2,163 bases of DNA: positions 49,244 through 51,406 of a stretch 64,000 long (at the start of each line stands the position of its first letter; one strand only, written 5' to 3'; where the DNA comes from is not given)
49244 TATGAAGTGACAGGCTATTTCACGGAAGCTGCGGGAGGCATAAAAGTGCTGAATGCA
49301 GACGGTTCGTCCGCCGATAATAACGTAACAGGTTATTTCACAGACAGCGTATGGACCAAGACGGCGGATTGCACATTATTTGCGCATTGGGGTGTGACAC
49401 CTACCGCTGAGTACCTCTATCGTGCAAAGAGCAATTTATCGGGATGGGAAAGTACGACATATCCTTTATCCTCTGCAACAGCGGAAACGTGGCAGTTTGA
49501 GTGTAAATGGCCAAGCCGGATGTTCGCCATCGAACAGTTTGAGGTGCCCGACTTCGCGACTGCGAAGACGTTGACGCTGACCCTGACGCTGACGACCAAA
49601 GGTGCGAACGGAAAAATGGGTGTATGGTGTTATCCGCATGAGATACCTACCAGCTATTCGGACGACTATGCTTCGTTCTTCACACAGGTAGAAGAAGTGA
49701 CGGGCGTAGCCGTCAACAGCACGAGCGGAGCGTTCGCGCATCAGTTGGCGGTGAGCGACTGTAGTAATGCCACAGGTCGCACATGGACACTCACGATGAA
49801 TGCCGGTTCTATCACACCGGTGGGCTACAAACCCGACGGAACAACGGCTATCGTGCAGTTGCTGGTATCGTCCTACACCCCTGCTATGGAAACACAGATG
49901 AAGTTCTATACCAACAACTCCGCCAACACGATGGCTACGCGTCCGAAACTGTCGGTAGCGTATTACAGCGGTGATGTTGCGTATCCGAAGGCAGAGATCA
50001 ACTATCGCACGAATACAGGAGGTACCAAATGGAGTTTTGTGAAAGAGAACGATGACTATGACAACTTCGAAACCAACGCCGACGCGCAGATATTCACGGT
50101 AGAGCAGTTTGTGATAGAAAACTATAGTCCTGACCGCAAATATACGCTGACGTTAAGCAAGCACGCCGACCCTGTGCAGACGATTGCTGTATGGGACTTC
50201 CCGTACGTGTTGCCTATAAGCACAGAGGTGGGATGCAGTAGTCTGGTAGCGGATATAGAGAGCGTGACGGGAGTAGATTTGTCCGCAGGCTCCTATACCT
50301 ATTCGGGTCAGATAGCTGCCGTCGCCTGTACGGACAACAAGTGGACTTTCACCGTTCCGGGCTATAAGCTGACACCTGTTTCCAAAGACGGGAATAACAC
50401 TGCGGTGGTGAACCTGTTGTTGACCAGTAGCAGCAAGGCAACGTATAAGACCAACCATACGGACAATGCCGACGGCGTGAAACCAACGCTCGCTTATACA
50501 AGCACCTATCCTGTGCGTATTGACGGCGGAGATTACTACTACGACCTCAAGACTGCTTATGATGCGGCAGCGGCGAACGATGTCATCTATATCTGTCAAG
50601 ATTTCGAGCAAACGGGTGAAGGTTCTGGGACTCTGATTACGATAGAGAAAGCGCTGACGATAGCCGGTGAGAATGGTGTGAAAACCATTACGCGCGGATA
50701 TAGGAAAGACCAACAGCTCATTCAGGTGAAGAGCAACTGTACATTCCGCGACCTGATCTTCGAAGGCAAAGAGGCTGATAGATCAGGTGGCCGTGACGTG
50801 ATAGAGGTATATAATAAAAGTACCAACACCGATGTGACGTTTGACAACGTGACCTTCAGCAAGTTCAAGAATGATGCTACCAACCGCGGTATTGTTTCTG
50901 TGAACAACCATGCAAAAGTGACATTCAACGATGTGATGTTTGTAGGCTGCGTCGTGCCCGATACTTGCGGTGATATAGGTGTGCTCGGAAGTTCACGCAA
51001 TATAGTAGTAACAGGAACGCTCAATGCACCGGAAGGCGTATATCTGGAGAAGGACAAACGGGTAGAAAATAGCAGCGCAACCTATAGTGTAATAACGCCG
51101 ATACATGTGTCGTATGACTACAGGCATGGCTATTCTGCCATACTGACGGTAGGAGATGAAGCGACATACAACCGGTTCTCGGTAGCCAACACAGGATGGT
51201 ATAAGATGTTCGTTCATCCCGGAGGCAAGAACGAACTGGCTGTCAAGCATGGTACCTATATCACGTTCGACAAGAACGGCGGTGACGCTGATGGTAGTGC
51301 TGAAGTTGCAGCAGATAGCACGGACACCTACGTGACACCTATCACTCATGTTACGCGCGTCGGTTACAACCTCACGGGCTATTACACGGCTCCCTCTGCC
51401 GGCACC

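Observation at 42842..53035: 3397-aa mosaic surface protein with an internally duplicated module set and a compositional break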

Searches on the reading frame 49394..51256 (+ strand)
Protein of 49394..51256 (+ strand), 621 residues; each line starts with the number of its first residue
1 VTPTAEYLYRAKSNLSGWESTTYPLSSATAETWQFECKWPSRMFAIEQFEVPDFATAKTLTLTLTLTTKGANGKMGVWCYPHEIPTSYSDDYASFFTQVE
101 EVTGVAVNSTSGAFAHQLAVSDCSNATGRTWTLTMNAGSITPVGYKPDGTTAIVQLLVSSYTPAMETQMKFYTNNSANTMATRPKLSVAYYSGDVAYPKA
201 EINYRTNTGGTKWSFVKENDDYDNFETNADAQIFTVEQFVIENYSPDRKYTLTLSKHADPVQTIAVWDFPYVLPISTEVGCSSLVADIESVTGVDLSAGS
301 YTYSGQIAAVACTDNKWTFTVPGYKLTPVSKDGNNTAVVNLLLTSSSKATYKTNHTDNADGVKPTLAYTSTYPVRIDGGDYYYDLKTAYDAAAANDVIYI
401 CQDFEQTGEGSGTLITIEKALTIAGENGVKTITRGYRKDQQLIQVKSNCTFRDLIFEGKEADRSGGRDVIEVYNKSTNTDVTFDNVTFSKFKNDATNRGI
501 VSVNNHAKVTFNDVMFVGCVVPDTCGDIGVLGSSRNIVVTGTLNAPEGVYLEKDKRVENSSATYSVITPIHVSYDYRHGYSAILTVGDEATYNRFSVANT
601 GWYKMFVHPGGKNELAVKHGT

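Call 44: find_homologous_proteins(query=window:49394-51256:+, max_evalue=0.001)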
Query window:49394-51256:+ (621 aa): 4 proteins with E <= 0.001 among 8000 candidates.
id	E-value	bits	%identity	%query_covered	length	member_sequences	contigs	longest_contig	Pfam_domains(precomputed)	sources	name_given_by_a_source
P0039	1.0e-127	445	41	100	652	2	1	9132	-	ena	-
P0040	1.0e-84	303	34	95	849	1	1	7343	-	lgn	-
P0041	1.7e-78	283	34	97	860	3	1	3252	-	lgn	-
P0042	2.4e-65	239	32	99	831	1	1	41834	-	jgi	-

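Call 46: search_solved_structures(query=A3, max_evalue=10)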
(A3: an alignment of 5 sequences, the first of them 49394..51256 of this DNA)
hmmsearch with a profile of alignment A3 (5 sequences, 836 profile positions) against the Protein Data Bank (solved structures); distinct sequences matched with E-value up to 10: 0.
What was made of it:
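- On CBM96 / DNRLRE domain: A profile of the region against PDB sequences gives 0 hits (call 46).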

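Call 47: find_homologous_proteins(query=A3, max_evalue=0.001)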
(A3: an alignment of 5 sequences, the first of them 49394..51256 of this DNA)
Query A3 (5 sequences) (621 aa, profile of the alignment): 5 proteins with E <= 0.001 among 8000 candidates.
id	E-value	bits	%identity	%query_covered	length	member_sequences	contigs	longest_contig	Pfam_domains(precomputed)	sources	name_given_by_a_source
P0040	0.0e+0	1425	34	95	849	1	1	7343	-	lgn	-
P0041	0.0e+0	1309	34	97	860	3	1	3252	-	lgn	-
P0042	0.0e+0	1285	32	99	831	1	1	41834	-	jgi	-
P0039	0.0e+0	1025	41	100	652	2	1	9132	-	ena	-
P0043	4.6e-19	86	44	5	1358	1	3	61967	PF00754.32,PF22633.4,PF18998.7,PF02368.25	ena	-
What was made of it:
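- Tried and rejected: The second and third homologue searches for B1-B2-BH returned only four relatives (calls 44, 47).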

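Call 54: find_encoding_contigs(protein=P0042, flank=8000, max_places=3)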
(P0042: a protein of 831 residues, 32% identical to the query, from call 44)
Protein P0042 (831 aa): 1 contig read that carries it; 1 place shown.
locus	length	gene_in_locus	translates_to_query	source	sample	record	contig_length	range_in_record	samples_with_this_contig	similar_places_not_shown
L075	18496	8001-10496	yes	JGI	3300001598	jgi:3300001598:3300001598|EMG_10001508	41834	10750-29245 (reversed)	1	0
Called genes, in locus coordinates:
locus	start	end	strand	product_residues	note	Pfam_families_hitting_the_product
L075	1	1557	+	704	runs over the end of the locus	PF00295:Glyco_hydro_28 (weak)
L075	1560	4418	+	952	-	PF14508:GH97_N, PF10566:Glyco_hydro_97, PF14509:GH97_C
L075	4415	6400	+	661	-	PF02018:CBM_4_9, PF22848:ASD1_dom, PF06964:Alpha-L-AF_C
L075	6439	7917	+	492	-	-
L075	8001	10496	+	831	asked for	-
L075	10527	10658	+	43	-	-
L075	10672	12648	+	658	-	PF05426:Alginate_lyase (faint)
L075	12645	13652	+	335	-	PF01263:Aldose_epim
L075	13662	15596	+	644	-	PF00474:SSF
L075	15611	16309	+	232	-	PF00596:Aldolase_II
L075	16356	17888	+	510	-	PF02610:AraA_N, PF24856:AraA_central, PF11762:Arabinose_Iso_C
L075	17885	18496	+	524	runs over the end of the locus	PF00370:FGGY_N, PF02782:FGGY_C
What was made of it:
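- The stand-alone homologue P0042 lies in an arabinan/pectin-type gene cluster (call 54).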

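Call 58: predict_structure(alignment_id=A3)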
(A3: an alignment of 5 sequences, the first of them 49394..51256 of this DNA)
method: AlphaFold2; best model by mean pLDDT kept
length: 621 residues; sequences in the alignment: 5
mean_pLDDT: 73.7   pTM: 0.57
mean pLDDT of the five models: 73.7, 73.0, 70.5, 55.7, 52.7
residues with pLDDT >= 90: 120; 70-90: 265; 50-70: 152; < 50: 84
segments of 3 or more residues with pLDDT < 50: 215-221, 277-280, 357-361, 408-412, 436-440, 461-474, 493-499, 519-534, 596-600, 604-611, 619-621
pLDDT, mean of each block of 10 residues (from residue 1): 92 58 87 91 92 78 89 90 77 82 85 85 81 85 73 91 88 93 91 58 62 46 69 77 86 80 86 57 75 75 81 87 88 77 85 60 79 87 88 93 66 70 90 60 75 79 38 55 81 48 64 65 38 55 67 69 68 62 68 51 46 55 31
secondary structure, 60 per line:
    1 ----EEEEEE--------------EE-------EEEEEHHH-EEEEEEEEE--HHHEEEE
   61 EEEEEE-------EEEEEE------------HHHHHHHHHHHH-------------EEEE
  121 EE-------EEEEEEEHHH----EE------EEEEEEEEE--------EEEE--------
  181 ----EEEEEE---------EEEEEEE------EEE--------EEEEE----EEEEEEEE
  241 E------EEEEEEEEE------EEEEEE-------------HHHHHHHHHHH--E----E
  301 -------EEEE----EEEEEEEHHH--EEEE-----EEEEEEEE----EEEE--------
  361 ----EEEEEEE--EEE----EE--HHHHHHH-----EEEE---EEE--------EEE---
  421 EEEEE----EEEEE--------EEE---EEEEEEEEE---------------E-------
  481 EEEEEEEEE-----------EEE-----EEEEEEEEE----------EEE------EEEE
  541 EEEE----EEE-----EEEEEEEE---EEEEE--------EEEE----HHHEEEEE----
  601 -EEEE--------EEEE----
elements in order: E5-10 E34-38 E43-51 E57-66 E74-79 H92-103 E117-122 E130-136 E152-160 E169-172 E185-190 E200-206 E213-215 E224-228 E233-241 E248-256 E263-268 H282-292 E308-311 E316-322 E328-331 E337-344 E349-352 E365-371 E374-376 H385-391 E397-400 E404-406 E415-417 E421-425 E430-434 E443-445 E449-457 E481-489 E501-503 E509-517 E528-530 E537-544 E549-551 E557-564 E568-572 E581-584 E592-596 E602-605 E614-617
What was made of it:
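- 49400..50497 (+): Modules B1 (aa 2187-2377) and B2 (aa 2378-2552): tandem beta-sandwiches with a CBM96-like fold. AF2 pLDDT 80-90 (call 58).
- On Right-handed beta-helix (pectate-lyase-like / GH28 / GH87): AF2 pLDDT is 50-70, showing short regular strands (call 58).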

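Call 60: fold_search(model_id=the predicted structure, library=pdb)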
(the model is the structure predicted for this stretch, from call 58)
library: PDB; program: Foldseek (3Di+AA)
matches with E <= 10: 707; with E <= 0.001: 2
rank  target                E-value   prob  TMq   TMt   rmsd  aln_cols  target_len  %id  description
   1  6kka_A                7.4e-04  0.91  0.12  0.20  16.8       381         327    7  Xylanase J mutant from Bacillus sp. 41M-1 (released 2019-09-04)
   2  5zru_A                7.4e-04  0.77  0.14  0.15  19.6       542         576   11  Crystal structure of Agl-KA catalytic domain (released 2019-10-23)
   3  6k0s_A                1.0e-03  0.77  0.15  0.16  22.2       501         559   10  Catalytic domain of GH87 alpha-1,3-glucanase D1069A in complex with nigerose (released 2019-12-25)
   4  6k0m                  1.1e-03  0.87  0.16  0.18  22.1       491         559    9  Catalytic domain of GH87 alpha-1,3-glucanase from Paenibacillus glycanilyticus FH11 (released 2019-12-25)
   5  2dcj_A                1.5e-03  0.66  0.12  0.19  18.3       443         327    6  A two-domain structure of alkaliphilic XynJ from Bacillus sp. 41M-1 (released 2007-03-20)
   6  6kjl_A                2.3e-03  0.80  0.12  0.21  16.8       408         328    7  Xylanase J from Bacillus sp. strain 41M-1 (released 2019-09-04)
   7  6k0p_A                2.4e-03  0.77  0.15  0.17  19.9       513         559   10  Catalytic domain of GH87 alpha-1,3-glucanase D1045A in complex with nigerose (released 2019-12-25)
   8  5uj6_B                2.6e-03  0.23  0.11  0.09  25.2       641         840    7  Crystal Structure of Bacteroides Uniformis beta-glucuronidase (released 2017-06-28)
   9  5dmy_A                2.7e-03  0.38  0.11  0.08  23.6       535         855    6  Beta-galactosidase - construct 33-930 (released 2016-10-05)
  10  7c7d_A                3.0e-03  0.85  0.17  0.19  19.3       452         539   11  Crystal structure of the catalytic unit of thermostable GH87 alpha-1,3-glucanase from Streptomyces thermodiastaticus s (released 2020-11-11)
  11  8dhe_A                3.0e-03  0.12  0.09  0.09  25.4       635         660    7  Tannerella forsythia beta-glucuronidase (mL1) (released 2023-05-17)
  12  6sh9_B                3.3e-03  0.60  0.11  0.06  18.9       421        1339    7  EngBF DARPin Fusion 4b D12 (released 2019-11-06)
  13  9h9a                  3.5e-03  0.72  0.13  0.08  23.8       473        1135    9  native structure of the full-length pesticidal protein Cry8Ba2, from crystals formed in vivo (form 1) (released 2025-12-03)
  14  2dck                  3.8e-03  0.85  0.15  0.25  13.7       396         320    6  A tetragonal-lattice structure of alkaliphilic XynJ from Bacillus sp. 41M-1 (released 2007-03-20)
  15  4cuc_A                3.8e-03  0.28  0.11  0.08  27.0       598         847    8  Unravelling the multiple functions of the architecturally intricate Streptococcus pneumoniae beta-galactosidase, BgaA. (released 2014-08-20)
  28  7vbo                  1.2e-02  1.00  0.19  0.53   6.4       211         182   15  Alginate binding domain CBM (released 2022-09-07)
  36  8wab_A                1.6e-02  1.00  0.20  0.60   6.5       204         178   11  Crystal structure of a chondroitin sulfate-binding carbohydrate binding module of a chondroitinase (released 2024-01-17)
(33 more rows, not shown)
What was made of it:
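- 49400..50497 (+): Foldseek hits 7vbo and 8wab at probability 1.00 (call 60).
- On CBM96 / DNRLRE domain: The model has pLDDT 80-90 in the B1 and B2 modules (calls 58, 60).
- On Right-handed beta-helix (pectate-lyase-like / GH28 / GH87): GH87 catalytic domains match at E 7e-4 to 3e-3, probability 0.77-0.87 (call 60).
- The B modules have a CBM96-like fold (call 60).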

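Call 65: search_protein_representatives(protein=window:49394-51256:+)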
Query: 621 residues. Proteins with E-value up to 0.001 (for the whole library): 56; up to 1e-10: 34; up to 1e-30: 14. The best 56 are listed.
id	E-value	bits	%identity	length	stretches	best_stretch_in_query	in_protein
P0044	0.0e+00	1407.7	100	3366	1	1-621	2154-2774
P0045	3.3e-179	613.6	53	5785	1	2-621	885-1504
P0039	3.2e-128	445.2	46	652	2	2-464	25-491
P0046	1.2e-109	383.8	43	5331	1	2-621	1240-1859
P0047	1.3e-109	383.8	39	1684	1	2-621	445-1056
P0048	4.4e-88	312.6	39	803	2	2-487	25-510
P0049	1.5e-86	307.6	33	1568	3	3-591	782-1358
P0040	3.3e-85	303.1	38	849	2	2-501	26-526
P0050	8.5e-80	285.3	36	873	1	2-574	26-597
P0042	7.6e-66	239.2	34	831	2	3-491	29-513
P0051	4.8e-46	173.8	44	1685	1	369-621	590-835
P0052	8.1e-34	133.4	30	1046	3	192-522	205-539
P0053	4.1e-33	131.1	30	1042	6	373-490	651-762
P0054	4.0e-32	127.8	31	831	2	195-436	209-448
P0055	3.8e-29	118.0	29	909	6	494-612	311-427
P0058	5.0e-24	101.1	32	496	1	192-602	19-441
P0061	4.3e-19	84.8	29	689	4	478-600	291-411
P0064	4.5e-15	71.5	31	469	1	327-601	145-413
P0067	8.2e-12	60.7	32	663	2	305-585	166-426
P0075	1.8e-10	56.3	27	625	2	480-614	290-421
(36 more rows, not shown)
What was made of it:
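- Tried and rejected: The exhaustive search found 56 among 1.84 billion representatives (call 65), so the unit is rare.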

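Call 66: search_protein_families(library=pfam, proteins=[P0048, P0050, P0052, P0053, P0055, P0058, P0061, P0064, P0067, P0075], max_evalue=0.01)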
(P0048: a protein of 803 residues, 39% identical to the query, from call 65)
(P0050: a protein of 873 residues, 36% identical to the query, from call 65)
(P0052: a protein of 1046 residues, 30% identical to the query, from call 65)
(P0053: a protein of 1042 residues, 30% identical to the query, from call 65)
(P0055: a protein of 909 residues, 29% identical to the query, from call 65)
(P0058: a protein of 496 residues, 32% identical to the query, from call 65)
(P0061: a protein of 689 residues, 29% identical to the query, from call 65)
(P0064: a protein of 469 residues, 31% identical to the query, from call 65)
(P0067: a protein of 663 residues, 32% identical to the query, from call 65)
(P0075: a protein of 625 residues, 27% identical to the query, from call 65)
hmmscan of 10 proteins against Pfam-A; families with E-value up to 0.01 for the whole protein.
P0048 (803 aa): 0 families

P0050 (873 aa): 0 families

P0052 (1046 aa): 2 families
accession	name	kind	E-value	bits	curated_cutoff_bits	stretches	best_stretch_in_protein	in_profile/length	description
PF16351.10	DUF4979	-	4.1e-12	47.1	28.9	1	28-194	4-165/165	Domain of unknown function (DUF4979)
PF16318.11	DUF4957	-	0.0021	18.3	30.8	1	465-539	38-112/142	Domain of unknown function (DUF4957)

P0053 (1042 aa): 2 families
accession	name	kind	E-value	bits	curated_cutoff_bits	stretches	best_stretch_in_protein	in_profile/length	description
PF17479.7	DUF3048_C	-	0.0054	17.5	25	0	310-374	25-85/114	Protein of unknown function (DUF3048) C-terminal domain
PF20381.4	Rv1476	-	0.0061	16.8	26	0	440-467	53-80/156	Membrane protein Rv1476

P0055 (909 aa): 1 family
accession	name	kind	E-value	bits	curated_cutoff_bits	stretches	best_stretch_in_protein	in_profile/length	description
PF18528.7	Ret2_MD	-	0.0011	19.8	26.4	0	755-809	30-83/93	RNA editing 3' terminal uridylyl transferase 2 middle domain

P0058 (496 aa): 0 families

P0061 (689 aa): 0 families

P0064 (469 aa): 0 families

P0067 (663 aa): 0 families

P0075 (625 aa): 0 families

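Call 70: list_cluster_members(proteins=[P0044])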
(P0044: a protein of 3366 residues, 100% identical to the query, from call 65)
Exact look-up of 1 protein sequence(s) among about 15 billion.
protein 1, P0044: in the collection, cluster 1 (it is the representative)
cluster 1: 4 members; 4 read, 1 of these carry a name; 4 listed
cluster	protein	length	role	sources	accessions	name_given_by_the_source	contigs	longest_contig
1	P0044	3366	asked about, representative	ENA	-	-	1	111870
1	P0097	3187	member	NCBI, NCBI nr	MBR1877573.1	MAG: InlB B-repeat-containing protein [Paludibacteraceae bacterium] | InlB B-repeat-containing protein [Paludibacteraceae bacterium]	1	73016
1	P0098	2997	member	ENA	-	-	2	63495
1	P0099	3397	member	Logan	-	-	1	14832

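Call 83: search_protein_families(library=pfam, proteins=[P0043, P0049, P0051], max_evalue=0.001)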
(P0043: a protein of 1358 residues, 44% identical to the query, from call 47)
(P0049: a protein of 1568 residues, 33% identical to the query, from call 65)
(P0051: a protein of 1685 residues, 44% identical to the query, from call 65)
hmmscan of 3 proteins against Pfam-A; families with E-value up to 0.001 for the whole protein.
P0043 (1358 aa): 5 families
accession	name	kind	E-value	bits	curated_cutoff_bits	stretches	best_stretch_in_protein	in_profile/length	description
PF00754.31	F5_F8_type_C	-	8.8e-28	97.4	28.2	2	371-483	5-123/127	F5/8 type C domain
PF22633.2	F5_F8_type_C_2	-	6.2e-26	91.3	27.8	2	383-470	2-91/91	NedA-like, galactose-binding domain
PF02368.24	Big_2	-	4.9e-11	42.9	22.8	1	929-992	2-66/79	Bacterial Ig-like domain (group 2)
PF18998.6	Flg_new_2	-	1.4e-06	28.7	23.6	1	739-806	4-71/73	Divergent InlB B-repeat domain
PF21461.3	HL_N-beta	-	4.1e-05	23.7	27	0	963-993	14-44/57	Hyaluronate lyase, N-terminal beta-sheet domain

P0049 (1568 aa): 2 families
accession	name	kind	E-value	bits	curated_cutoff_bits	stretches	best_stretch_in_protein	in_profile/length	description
PF05426.18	Alginate_lyase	-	1.9e-06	28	22.2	1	93-320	64-269/275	Alginate lyase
PF16318.11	DUF4957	-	0.00019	21.7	30.8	1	1183-1292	4-113/142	Domain of unknown function (DUF4957)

P0051 (1685 aa): 2 families
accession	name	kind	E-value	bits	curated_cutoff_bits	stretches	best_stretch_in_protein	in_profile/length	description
PF09479.16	Flg_new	-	1.3e-76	253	27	5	523-589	1-65/65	Listeria-Bacteroides repeat domain (List_Bact_rpt)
PF18998.6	Flg_new_2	-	8.4e-12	45.4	23.6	1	523-592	1-71/73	Divergent InlB B-repeat domain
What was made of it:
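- Homologue P0049 carries an alginate-lyase domain (call 83). B-BH homologues occur fused to a lyase domain and inside a sugar-utilisation cluster (calls 54, 83).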

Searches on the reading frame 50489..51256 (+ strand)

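Call 10: search_protein_families(library=pfam, proteins=[window:50489-51256:+], max_evalue=10)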
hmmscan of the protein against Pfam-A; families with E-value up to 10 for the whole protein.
window:50489-51256:+ (256 aa): 3 families
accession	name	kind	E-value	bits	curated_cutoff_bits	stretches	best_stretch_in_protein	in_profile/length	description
PF23013.2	IML1_N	-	0.014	16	27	1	83-147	14-78/89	IML1 N-terminal double psi beta barrel domain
PF13054.11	DUF3915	-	0.035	14.5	26.9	1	75-93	60-78/126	Protein of unknown function (DUF3915)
PF21817.3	CapR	-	0.19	12.4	24.2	1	75-126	1-53/67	CapR homology domain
